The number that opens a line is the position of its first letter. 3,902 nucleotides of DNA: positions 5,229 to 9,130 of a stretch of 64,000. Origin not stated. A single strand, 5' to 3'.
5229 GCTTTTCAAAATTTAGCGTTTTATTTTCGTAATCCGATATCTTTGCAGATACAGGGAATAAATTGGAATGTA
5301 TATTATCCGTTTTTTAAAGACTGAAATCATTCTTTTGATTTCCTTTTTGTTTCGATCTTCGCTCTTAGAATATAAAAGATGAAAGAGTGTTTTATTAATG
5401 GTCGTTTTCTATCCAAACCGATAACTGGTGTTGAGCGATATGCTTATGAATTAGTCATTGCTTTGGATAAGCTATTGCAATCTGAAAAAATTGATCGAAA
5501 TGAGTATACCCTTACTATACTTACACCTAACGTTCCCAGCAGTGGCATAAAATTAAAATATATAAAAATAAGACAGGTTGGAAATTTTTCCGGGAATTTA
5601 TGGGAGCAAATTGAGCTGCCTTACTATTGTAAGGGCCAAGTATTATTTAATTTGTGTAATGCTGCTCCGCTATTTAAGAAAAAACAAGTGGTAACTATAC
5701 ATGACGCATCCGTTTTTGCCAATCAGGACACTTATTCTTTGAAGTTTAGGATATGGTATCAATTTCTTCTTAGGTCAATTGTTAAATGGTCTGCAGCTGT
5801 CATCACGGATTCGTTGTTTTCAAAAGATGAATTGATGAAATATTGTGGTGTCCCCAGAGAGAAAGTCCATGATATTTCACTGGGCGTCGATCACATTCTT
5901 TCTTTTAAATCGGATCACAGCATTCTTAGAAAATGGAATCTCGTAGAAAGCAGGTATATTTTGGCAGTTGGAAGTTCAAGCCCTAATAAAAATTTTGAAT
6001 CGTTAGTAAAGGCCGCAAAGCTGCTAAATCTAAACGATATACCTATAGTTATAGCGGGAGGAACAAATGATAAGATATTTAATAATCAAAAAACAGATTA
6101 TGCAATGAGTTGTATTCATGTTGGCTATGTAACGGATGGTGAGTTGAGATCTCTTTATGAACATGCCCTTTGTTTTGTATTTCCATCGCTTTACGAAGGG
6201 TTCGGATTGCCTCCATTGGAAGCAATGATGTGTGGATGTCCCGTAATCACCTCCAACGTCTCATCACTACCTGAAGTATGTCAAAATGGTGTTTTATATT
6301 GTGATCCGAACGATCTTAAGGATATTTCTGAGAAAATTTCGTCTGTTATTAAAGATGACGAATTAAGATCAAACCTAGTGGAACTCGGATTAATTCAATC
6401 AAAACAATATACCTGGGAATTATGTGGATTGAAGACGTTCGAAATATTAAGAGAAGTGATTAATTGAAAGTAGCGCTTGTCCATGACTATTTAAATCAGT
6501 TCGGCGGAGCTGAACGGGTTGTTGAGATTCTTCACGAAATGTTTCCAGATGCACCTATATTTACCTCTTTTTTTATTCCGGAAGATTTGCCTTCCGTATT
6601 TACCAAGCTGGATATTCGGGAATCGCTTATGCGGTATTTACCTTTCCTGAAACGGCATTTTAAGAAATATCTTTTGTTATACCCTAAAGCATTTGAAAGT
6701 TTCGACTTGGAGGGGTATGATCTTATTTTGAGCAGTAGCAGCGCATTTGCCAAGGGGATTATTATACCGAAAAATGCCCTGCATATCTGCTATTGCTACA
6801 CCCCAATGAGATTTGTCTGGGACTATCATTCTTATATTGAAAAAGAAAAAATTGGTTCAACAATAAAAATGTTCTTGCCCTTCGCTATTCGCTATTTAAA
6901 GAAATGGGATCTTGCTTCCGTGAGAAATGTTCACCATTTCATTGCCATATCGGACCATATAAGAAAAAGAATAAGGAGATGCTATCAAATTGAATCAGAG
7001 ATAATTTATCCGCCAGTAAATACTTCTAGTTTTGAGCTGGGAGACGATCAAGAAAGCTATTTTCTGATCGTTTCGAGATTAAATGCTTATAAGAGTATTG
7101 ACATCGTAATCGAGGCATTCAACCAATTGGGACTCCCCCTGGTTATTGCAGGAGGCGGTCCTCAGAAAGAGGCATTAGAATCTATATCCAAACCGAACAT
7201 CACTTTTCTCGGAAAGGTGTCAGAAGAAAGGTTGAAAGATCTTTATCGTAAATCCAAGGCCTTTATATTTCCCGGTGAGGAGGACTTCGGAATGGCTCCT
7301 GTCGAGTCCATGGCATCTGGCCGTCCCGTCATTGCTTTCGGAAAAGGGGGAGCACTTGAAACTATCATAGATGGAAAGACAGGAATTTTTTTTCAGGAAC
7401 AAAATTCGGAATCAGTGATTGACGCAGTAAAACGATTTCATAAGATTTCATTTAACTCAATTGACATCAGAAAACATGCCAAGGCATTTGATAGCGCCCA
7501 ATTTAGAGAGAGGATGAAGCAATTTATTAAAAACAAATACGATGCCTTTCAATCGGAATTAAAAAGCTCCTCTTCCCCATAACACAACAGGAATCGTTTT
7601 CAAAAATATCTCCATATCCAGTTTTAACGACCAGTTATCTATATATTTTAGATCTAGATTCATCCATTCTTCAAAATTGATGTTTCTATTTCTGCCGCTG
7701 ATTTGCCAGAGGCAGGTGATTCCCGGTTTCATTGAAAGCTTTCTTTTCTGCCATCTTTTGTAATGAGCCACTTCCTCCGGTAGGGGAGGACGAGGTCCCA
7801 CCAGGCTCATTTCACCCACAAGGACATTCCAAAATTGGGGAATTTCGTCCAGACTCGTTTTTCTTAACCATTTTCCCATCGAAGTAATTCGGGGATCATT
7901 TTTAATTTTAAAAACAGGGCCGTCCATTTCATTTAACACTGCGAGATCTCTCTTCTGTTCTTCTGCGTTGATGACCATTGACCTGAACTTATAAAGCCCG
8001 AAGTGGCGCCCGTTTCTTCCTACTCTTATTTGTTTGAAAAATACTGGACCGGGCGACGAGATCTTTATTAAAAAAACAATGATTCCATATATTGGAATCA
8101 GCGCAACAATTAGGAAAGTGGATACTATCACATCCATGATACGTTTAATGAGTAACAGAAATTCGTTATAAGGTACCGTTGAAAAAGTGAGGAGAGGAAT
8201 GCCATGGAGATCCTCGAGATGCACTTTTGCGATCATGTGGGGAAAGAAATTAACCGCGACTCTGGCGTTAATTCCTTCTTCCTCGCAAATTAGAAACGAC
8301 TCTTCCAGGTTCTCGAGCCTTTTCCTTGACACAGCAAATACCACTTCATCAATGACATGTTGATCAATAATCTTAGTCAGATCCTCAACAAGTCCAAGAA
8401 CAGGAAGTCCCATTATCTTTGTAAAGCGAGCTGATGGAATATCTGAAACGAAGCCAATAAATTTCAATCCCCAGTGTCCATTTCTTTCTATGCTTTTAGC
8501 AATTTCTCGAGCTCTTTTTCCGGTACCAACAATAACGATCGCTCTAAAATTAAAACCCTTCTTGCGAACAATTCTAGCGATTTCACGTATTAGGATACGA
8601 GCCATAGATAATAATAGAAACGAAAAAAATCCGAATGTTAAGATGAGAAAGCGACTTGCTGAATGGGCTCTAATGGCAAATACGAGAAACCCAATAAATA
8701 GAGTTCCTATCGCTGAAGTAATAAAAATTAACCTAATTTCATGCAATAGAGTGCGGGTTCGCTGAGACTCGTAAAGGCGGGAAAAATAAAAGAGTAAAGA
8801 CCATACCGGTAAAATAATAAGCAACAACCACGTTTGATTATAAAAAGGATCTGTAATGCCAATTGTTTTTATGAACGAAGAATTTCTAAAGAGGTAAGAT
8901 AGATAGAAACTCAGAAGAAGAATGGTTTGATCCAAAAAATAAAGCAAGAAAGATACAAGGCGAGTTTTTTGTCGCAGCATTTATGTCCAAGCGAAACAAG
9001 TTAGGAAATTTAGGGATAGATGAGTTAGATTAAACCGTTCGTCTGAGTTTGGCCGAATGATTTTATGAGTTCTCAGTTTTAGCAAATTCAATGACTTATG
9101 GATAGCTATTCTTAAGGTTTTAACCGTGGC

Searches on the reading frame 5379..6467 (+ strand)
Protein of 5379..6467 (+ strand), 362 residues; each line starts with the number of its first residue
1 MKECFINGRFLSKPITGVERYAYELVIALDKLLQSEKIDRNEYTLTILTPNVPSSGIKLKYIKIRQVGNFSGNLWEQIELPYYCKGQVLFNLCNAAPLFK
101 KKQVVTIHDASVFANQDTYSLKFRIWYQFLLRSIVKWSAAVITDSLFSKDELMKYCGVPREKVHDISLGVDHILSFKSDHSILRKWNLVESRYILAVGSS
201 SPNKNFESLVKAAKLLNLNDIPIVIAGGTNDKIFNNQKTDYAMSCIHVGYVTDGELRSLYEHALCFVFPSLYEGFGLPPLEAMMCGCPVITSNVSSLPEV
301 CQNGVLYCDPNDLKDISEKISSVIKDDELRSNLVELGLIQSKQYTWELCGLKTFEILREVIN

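Call 38: search_protein_families(library=pfam, proteins=[window:5379-6467:+], max_evalue=1e-8)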
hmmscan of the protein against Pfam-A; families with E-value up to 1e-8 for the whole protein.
window:5379-6467:+ (362 aa): 3 families
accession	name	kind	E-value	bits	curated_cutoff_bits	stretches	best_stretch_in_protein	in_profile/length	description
PF00534.26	Glycos_transf_1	-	7.4e-35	120.4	26.4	1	189-335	13-167/172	Glycosyl transferases group 1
PF13692.12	Glyco_trans_1_4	-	1.9e-25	90.2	27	1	192-326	2-142/142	Glycosyl transferases group 1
PF13439.12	Glyco_transf_4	-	6.6e-10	39.7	28.5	0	98-172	94-168/170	Glycosyltransferase Family 4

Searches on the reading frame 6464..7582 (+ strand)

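Call 38: search_protein_families(library=pfam, proteins=[window:6464-7582:+], max_evalue=1e-8)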
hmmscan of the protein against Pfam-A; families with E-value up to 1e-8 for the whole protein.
window:6464-7582:+ (372 aa): 3 families
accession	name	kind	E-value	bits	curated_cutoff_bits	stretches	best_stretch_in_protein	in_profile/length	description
PF00534.26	Glycos_transf_1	-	3.5e-28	98.7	26.4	1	194-328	12-158/172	Glycosyl transferases group 1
PF13692.12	Glyco_trans_1_4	-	1e-24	87.8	27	1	199-325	3-139/142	Glycosyl transferases group 1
PF13439.12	Glyco_transf_4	-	8.5e-11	42.6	28.5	1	13-188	1-169/170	Glycosyltransferase Family 4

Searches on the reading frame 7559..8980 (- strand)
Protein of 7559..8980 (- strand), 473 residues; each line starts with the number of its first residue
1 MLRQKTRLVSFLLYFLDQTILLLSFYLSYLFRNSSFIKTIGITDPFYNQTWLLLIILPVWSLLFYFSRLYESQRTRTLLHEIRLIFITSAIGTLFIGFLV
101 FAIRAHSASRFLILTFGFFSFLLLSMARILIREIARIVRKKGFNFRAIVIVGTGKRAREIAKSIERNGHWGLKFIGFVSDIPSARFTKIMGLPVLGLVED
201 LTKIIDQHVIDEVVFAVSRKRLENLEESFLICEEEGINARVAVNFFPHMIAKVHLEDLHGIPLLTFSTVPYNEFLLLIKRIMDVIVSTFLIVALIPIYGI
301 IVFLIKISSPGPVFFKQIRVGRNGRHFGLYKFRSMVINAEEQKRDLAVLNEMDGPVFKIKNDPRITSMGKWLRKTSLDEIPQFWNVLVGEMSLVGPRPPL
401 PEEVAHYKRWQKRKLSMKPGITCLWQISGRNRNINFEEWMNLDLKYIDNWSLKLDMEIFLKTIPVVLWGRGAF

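Call 38: search_protein_families(library=pfam, proteins=[window:7559-8980:-], max_evalue=1e-8)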
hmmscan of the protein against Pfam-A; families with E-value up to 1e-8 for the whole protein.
window:7559-8980:- (473 aa): 2 families
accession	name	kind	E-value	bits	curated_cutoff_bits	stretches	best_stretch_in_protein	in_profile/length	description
PF02397.22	Bac_transf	-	1.7e-69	233.4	27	1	279-467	1-178/179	Bacterial sugar transferase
PF13727.12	CoA_binding_3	-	1.7e-20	74.2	25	1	69-225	5-157/175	CoA-binding domain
